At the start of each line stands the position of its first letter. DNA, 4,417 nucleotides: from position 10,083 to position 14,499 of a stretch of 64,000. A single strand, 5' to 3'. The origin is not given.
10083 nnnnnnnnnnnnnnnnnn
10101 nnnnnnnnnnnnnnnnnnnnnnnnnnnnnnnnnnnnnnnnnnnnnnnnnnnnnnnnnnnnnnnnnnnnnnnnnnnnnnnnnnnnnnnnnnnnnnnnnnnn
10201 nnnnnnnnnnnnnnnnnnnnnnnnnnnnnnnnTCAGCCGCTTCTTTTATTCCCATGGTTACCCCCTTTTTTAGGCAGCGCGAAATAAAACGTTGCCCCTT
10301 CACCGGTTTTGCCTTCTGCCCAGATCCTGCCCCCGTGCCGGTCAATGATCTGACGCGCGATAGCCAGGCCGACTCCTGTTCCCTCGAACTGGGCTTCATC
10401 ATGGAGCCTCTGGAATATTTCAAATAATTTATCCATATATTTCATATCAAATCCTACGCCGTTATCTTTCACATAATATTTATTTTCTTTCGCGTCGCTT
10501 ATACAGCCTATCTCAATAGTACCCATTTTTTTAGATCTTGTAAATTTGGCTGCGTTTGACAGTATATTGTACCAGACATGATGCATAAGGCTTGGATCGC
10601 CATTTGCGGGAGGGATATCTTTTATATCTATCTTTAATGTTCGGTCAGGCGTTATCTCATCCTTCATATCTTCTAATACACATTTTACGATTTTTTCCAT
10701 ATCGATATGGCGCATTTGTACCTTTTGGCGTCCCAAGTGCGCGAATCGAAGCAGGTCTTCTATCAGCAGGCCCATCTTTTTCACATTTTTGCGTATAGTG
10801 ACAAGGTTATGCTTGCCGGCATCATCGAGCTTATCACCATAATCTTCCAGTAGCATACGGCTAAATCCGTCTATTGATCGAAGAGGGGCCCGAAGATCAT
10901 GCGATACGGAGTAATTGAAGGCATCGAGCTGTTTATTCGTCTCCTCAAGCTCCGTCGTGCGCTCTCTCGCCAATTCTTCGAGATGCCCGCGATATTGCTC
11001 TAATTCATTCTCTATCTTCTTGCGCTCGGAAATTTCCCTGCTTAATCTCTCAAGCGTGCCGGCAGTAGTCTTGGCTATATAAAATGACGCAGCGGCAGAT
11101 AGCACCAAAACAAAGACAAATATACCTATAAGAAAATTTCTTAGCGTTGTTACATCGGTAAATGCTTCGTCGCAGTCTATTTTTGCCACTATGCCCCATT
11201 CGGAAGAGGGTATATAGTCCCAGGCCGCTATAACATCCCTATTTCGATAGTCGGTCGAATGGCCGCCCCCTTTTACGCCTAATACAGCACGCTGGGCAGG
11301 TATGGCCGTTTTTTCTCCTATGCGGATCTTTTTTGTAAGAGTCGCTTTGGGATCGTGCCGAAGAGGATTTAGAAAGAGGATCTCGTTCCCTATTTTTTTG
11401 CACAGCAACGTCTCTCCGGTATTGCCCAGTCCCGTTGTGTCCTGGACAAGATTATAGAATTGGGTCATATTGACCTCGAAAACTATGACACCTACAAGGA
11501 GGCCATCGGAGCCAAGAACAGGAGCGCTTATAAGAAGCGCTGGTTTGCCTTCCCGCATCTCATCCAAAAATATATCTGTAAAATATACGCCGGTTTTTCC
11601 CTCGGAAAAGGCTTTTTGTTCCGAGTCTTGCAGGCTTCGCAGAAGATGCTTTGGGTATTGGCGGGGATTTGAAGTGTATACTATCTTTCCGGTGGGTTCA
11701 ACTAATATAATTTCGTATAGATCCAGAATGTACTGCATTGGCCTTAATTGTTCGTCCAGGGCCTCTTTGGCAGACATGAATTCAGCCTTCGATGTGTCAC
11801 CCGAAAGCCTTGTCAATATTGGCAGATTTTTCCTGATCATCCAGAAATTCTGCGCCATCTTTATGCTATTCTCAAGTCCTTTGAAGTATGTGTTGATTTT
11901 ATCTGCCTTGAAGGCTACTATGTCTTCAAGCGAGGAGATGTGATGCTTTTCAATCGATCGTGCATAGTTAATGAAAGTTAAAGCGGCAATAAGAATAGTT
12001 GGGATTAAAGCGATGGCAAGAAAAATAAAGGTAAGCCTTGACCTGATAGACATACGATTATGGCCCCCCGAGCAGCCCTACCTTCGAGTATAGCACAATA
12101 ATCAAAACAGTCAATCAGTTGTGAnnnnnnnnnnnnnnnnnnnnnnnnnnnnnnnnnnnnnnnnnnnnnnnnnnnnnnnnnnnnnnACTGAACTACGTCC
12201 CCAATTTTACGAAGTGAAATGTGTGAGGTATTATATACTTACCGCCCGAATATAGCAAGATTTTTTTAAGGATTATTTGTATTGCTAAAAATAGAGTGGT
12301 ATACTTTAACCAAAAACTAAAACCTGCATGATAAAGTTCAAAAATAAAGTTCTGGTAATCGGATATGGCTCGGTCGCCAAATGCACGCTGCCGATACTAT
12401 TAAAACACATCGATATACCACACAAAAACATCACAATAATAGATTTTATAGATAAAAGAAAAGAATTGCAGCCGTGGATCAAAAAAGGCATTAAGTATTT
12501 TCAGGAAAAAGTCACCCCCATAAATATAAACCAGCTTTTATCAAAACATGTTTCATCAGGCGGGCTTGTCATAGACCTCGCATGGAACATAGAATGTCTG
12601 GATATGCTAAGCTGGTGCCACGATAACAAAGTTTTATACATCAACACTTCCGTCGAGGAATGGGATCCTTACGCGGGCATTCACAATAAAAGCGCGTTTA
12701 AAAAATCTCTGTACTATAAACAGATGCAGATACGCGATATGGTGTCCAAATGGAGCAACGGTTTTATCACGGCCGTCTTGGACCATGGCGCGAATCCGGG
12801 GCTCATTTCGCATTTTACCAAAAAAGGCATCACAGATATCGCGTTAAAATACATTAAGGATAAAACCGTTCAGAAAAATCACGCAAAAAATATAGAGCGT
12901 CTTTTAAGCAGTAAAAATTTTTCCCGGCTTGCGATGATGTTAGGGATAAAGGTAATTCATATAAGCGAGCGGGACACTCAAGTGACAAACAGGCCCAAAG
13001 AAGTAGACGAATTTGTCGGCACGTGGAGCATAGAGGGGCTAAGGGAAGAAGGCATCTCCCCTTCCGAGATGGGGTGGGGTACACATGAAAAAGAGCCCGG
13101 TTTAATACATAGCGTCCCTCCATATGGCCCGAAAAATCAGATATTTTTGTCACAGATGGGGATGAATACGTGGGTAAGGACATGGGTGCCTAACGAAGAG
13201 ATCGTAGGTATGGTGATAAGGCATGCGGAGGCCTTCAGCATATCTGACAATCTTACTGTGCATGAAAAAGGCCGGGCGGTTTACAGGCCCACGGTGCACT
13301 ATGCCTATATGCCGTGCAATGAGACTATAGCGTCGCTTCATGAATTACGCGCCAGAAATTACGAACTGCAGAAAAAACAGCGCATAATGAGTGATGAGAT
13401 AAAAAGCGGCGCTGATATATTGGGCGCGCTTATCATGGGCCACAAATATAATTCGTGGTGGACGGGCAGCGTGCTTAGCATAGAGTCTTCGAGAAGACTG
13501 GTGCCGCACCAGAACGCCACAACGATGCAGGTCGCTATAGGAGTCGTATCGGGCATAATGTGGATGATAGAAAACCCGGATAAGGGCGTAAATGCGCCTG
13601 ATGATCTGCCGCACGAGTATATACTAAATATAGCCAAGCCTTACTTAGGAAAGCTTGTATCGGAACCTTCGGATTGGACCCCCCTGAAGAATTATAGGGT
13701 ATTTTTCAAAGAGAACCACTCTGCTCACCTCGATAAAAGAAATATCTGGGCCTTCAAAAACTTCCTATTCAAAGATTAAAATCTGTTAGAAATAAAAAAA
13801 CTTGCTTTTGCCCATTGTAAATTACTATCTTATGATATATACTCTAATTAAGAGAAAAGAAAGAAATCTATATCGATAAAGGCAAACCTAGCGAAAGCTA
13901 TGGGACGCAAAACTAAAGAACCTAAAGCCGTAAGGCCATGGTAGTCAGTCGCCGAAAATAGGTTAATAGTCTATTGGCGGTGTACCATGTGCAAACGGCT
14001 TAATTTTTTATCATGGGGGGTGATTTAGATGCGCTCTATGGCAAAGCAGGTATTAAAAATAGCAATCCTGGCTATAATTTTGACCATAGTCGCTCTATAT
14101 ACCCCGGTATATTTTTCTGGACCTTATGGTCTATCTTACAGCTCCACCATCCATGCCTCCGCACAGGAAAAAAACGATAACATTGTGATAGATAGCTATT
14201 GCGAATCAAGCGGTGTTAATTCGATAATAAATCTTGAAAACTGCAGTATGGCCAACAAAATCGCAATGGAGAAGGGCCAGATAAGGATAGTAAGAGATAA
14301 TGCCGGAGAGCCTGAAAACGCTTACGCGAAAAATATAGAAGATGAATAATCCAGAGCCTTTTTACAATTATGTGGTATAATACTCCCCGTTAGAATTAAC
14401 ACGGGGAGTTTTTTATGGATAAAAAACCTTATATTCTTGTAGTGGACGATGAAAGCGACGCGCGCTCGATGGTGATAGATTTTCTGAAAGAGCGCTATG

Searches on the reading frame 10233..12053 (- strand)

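Call 6: search_protein_families(library=pfam, proteins=[window:10233-12053:-], max_evalue=0.01)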
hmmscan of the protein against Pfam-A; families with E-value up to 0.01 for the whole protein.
window:10233-12053:- (606 aa): 5 families
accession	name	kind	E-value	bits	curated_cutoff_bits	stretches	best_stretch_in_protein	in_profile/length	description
PF02518.31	HATPase_c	-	5.2e-23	82.1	26.4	1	485-596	1-110/111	Histidine kinase-, DNA gyrase B-, and HSP90-like ATPase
PF02743.24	dCache_1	-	2.3e-15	57.2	45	1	33-290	2-239/240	Cache domain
PF00512.31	HisKA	-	1.4e-11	44.7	26.9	1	377-440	3-63/66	His Kinase A (phospho-acceptor) domain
PF16566.10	CREPT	-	0.0019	18.7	29.3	1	334-393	64-122/147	Cell-cycle alteration and expression-elevated protein in tumour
PF10046.14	BLOC1_2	-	0.0089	16.8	33.4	0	332-379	41-87/96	Biogenesis of lysosome-related organelles complex-1 subunit 2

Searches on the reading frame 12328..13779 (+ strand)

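Call 6: search_protein_families(library=pfam, proteins=[window:12328-13779:+], max_evalue=0.01)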
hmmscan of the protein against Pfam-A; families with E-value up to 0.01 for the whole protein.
window:12328-13779:+ (483 aa): 2 families
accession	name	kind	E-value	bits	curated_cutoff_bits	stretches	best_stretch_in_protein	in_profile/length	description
PF16653.10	Sacchrp_dh_C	-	4.2e-29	102.9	31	1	154-446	1-263/265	Saccharopine dehydrogenase C-terminal domain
PF03435.24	Sacchrp_dh_NADP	-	5.7e-25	88.6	25.1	1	8-150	1-129/129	Saccharopine dehydrogenase NADP binding domain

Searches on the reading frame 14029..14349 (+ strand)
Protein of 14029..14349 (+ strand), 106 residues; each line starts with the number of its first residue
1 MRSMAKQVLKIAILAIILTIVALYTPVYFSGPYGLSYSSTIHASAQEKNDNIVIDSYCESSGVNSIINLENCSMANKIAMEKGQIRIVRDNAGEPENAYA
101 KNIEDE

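Call 6: search_protein_families(library=pfam, proteins=[window:14029-14349:+], max_evalue=0.01)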
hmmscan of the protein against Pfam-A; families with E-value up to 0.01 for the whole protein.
window:14029-14349:+ (106 aa): 0 families

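Call 8: find_homologous_proteins(query=window:14029-14349:+, max_evalue=0.01)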
Query window:14029-14349:+ (106 aa): 2 proteins with E <= 0.01 among 9 candidates.
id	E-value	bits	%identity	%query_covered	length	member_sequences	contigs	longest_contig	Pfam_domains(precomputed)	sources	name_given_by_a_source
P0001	6.1e-59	214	100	97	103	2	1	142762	-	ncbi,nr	ncbi:MAG: hypothetical protein Q8R38_00405 [Candidatus Omnitrophota bacterium]|nr:hypothetical prote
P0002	1.1e-15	75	47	100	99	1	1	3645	-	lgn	-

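Call 10: find_encoding_contigs(protein=P0002, flank=5000)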
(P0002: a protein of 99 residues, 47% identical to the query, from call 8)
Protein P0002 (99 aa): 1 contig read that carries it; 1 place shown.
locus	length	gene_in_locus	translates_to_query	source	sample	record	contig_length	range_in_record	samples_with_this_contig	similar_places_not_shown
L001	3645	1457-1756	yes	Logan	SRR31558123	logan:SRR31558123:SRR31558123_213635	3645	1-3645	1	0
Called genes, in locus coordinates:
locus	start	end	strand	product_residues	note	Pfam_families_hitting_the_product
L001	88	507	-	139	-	PF13683:rve_3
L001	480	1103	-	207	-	-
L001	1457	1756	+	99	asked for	-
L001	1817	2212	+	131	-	PF00072:Response_reg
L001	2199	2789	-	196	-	PF07883:Cupin_2 (weak)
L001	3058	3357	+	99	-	-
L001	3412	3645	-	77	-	?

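Call 19: find_related_loci(query=A1, collection=genome_contigs, flank=4000)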
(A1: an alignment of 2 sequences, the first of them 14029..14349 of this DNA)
Query A1 (106 aa) in genome_contigs; peptide patterns used: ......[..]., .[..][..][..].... (x = any residue, [..] = any of these).
96 stretches matched a pattern, but none encodes a relative of the query by tblastn (E <= 1e-3).

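Call 20: find_related_loci(query=A1, collection=metagenome_contigs, flank=4000)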
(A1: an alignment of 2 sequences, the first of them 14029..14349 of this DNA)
Query A1 (106 aa) in metagenome_contigs; peptide patterns used: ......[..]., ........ (x = any residue, [..] = any of these).
158 stretches matched a pattern, but none encodes a relative of the query by tblastn (E <= 1e-3).

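Call 32: search_protein_representatives(alignment_id=A1)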
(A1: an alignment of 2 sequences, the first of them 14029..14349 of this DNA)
Query: 2 sequences, 106 profile positions. Proteins with E-value up to 0.001 (for the whole library): 12; up to 1e-10: 6; up to 1e-30: 2. The best 12 are listed.
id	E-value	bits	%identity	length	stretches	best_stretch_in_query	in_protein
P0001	8.7e-56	202.7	-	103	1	4-106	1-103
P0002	1.8e-50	185.5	-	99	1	1-106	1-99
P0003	3.1e-28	114.1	-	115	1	1-106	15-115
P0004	1.6e-27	111.8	-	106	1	1-106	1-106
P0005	1.5e-23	99.1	-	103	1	1-106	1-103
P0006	1.7e-23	98.9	-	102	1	1-106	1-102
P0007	3.0e-10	56.3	-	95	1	1-96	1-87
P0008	3.8e-06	43.1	-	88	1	1-92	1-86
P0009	5.4e-06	42.6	-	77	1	47-95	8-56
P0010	1.1e-05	41.6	-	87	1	1-91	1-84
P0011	6.2e-05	39.2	-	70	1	44-92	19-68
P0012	7.2e-04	35.8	-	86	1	44-91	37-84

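Call 34: find_homologous_proteins(query=A3, max_evalue=0.001)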
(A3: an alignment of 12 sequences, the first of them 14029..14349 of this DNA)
Query A3 (12 sequences) (106 aa, profile of the alignment): 10 proteins with E <= 0.001 among 1408 candidates.
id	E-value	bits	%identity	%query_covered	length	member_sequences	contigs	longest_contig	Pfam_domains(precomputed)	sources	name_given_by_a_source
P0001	6.0e-32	127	100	97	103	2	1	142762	-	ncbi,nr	ncbi:MAG: hypothetical protein Q8R38_00405 [Candidatus Omnitrophota bacterium]|nr:hypothetical prote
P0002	8.1e-32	127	47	100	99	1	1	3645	-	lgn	-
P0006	9.7e-31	124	48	100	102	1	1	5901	-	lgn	-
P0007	3.6e-30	122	36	86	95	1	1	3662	-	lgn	-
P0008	6.6e-27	111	33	85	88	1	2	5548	-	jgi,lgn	jgi:hypothetical protein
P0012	2.2e-24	103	23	80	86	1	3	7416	-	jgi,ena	-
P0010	1.4e-23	101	32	85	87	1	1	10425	-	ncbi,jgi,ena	-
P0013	2.2e-23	100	26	70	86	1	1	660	-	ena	-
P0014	6.9e-19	86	28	65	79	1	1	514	-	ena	-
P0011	7.1e-19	85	29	61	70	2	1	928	-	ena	-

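Call 35: find_encoding_contigs(protein=P0006, flank=4000, max_places=3)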
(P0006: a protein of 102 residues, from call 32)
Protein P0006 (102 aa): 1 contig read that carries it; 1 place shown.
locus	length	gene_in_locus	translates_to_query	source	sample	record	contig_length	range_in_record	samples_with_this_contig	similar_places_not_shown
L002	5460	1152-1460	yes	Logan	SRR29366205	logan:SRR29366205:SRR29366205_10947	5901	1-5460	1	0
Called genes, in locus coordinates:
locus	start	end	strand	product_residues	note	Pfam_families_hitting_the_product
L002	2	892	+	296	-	?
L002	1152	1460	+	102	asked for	-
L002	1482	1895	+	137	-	PF00072:Response_reg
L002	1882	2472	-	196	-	PF07883:Cupin_2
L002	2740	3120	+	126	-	-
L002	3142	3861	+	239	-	PF01553:Acyltransferase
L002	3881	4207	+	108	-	PF01588:tRNA_bind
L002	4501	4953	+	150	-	PF00383:dCMP_cyt_deam_1, PF14437:MafB19-deam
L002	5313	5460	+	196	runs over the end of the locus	?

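Call 36: find_encoding_contigs(protein=P0007, flank=4000, max_places=3)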
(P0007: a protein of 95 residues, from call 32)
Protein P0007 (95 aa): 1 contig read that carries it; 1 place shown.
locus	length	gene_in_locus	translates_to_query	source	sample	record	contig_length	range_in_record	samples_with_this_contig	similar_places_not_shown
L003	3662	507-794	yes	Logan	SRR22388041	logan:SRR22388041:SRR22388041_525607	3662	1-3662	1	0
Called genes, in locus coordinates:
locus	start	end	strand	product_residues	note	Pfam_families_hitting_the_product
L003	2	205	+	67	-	?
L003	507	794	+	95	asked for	-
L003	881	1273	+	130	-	PF00072:Response_reg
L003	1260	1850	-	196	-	PF07883:Cupin_2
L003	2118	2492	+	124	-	-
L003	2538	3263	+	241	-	PF01553:Acyltransferase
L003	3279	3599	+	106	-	PF01588:tRNA_bind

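Call 37: find_encoding_contigs(protein=P0008, flank=4000, max_places=3)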
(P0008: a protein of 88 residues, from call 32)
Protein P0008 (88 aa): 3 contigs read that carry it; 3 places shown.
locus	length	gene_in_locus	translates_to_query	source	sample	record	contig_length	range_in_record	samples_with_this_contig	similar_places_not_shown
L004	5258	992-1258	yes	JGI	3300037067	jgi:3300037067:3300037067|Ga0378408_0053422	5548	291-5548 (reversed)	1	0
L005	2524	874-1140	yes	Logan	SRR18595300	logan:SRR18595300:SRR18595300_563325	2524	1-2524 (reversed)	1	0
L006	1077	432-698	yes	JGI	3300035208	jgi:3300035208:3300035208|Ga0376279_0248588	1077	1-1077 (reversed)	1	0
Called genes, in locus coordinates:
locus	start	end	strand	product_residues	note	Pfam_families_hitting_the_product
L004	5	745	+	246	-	PF16653:Sacchrp_dh_C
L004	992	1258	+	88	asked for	-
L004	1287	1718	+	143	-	PF00072:Response_reg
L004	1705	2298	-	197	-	PF07883:Cupin_2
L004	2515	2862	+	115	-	-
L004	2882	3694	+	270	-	PF02535:Zip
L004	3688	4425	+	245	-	PF01553:Acyltransferase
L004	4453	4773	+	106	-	PF01588:tRNA_bind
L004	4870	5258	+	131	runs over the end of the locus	-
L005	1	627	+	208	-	?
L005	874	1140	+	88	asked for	-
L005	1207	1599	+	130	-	PF00072:Response_reg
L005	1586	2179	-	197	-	PF07883:Cupin_2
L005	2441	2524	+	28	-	?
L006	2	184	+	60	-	?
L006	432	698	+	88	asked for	-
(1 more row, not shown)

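Call 38: find_encoding_contigs(protein=P0012, flank=4000, max_places=3)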
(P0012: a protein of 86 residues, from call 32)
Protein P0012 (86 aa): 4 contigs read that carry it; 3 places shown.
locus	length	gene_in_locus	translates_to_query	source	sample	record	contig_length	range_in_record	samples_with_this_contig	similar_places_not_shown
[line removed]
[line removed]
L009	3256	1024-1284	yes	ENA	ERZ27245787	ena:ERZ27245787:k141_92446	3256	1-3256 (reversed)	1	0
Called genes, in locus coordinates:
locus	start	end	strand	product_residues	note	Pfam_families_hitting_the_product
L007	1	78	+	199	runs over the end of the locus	PF19570:DUF6088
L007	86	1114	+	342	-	PF08843:AbiEii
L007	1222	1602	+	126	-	PF00176:SNF2-rel_dom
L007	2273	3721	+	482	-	PF03435:Sacchrp_dh_NADP, PF16653:Sacchrp_dh_C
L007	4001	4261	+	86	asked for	-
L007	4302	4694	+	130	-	PF00072:Response_reg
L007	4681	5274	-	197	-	PF07883:Cupin_2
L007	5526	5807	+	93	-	-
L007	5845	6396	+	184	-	?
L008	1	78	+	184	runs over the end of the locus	PF19570:DUF6088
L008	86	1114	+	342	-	PF08843:AbiEii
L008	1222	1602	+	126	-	PF00176:SNF2-rel_dom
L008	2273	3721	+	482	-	PF03435:Sacchrp_dh_NADP, PF16653:Sacchrp_dh_C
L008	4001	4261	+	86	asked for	-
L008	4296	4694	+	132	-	PF00072:Response_reg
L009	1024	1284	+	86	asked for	-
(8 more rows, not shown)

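Call 39: find_encoding_contigs(protein=P0010, flank=4000, max_places=3)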
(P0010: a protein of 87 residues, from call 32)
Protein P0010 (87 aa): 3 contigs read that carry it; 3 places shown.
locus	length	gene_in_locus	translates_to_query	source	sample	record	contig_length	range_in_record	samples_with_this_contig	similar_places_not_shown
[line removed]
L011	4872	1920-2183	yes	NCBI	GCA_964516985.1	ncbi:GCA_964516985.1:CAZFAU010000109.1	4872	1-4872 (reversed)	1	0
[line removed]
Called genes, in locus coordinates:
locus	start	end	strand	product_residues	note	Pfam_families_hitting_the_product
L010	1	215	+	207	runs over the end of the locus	-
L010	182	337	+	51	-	-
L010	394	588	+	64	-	PF12844:HTH_19, PF01381:HTH_3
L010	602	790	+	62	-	PF12728:HTH_17 (weak), PF00376:MerR (weak)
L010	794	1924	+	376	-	PF13102:Phage_int_SAM_5 (weak), PF00589:Phage_integrase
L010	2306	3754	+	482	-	PF03435:Sacchrp_dh_NADP, PF16653:Sacchrp_dh_C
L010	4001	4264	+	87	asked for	-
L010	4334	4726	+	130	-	PF00072:Response_reg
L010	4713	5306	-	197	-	PF07883:Cupin_2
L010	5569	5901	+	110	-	-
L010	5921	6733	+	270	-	PF02535:Zip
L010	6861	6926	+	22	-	?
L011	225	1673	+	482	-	PF03435:Sacchrp_dh_NADP, PF16653:Sacchrp_dh_C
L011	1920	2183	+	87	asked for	-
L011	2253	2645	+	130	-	PF00072:Response_reg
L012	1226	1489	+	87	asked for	-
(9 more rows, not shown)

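Call 48: search_protein_families(library=ncbifam, alignment_id=A5, max_evalue=1)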
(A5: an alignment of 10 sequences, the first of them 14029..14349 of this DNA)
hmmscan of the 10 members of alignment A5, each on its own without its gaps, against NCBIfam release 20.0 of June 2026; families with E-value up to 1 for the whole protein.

A. member 1, window:14029-14349:+ (106 aa): 0 families

B. families by the number of members that match (of 10 scanned): 1 family
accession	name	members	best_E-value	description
NF005620.0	PRK07375.1-5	1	0.14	putative monovalent cation/H+ antiporter subunit C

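Call 50: search_solved_structures(query=A5, max_evalue=10)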
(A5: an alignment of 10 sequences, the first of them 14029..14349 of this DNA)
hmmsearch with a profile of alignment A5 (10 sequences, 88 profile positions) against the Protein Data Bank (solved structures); distinct sequences matched with E-value up to 10: 0.

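Call 51: search_protein_families(library=pfam, alignment_id=A5, max_evalue=1)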
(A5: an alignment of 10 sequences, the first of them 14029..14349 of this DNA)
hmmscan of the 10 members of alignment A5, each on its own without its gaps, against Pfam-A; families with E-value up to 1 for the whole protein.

A. member 1, window:14029-14349:+ (106 aa): 0 families

B. families by the number of members that match (of 10 scanned): 3 families
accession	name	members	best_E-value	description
PF11685.13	DUF3281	1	0.077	Protein of unknown function (DUF3281)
PF02366.24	PMT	1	0.14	Dolichyl-phosphate-mannose-protein mannosyltransferase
PF12911.12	OppC_N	1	0.24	N-terminal TM domain of oligopeptide transport permease C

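Call 52: predict_structure(alignment_id=A5)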
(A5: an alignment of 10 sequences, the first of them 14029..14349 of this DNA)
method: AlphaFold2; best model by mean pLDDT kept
length: 106 residues; sequences in the alignment: 10
mean_pLDDT: 52.9   pTM: 0.23
mean pLDDT of the five models: 52.9, 52.0, 50.2, 49.8, 48.8
residues with pLDDT >= 90: 0; 70-90: 18; 50-70: 24; < 50: 64
segments of 3 or more residues with pLDDT < 50: 28-65, 70-75, 90-96, 98-106
pLDDT, mean of each block of 10 residues (from residue 1): 71 84 59 43 40 45 48 49 52 46 42
secondary structure, 60 per line:
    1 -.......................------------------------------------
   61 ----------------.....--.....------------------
elements in order: H2-24 E77-81 E84-88

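Call 57: list_cluster_members(proteins=[P0001, P0010, P0012, P0008])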
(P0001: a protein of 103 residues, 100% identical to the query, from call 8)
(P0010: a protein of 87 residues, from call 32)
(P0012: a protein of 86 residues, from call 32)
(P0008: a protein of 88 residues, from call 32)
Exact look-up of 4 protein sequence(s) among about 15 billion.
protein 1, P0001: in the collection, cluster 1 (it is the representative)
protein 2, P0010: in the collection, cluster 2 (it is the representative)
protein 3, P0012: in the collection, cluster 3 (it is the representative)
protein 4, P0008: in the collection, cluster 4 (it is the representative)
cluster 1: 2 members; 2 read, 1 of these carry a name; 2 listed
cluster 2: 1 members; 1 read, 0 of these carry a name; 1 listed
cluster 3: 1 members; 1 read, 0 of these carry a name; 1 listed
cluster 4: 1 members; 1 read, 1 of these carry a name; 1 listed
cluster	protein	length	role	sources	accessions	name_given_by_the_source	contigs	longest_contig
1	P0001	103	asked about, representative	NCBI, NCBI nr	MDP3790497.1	MAG: hypothetical protein Q8R38_00405 [Candidatus Omnitrophota bacterium] | hypothetical protein [Candidatus Omnitrophota bacterium]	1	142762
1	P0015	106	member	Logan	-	-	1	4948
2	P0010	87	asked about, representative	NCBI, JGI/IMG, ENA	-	-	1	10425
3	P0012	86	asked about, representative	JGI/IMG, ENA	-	-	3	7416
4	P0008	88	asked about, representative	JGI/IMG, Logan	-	hypothetical protein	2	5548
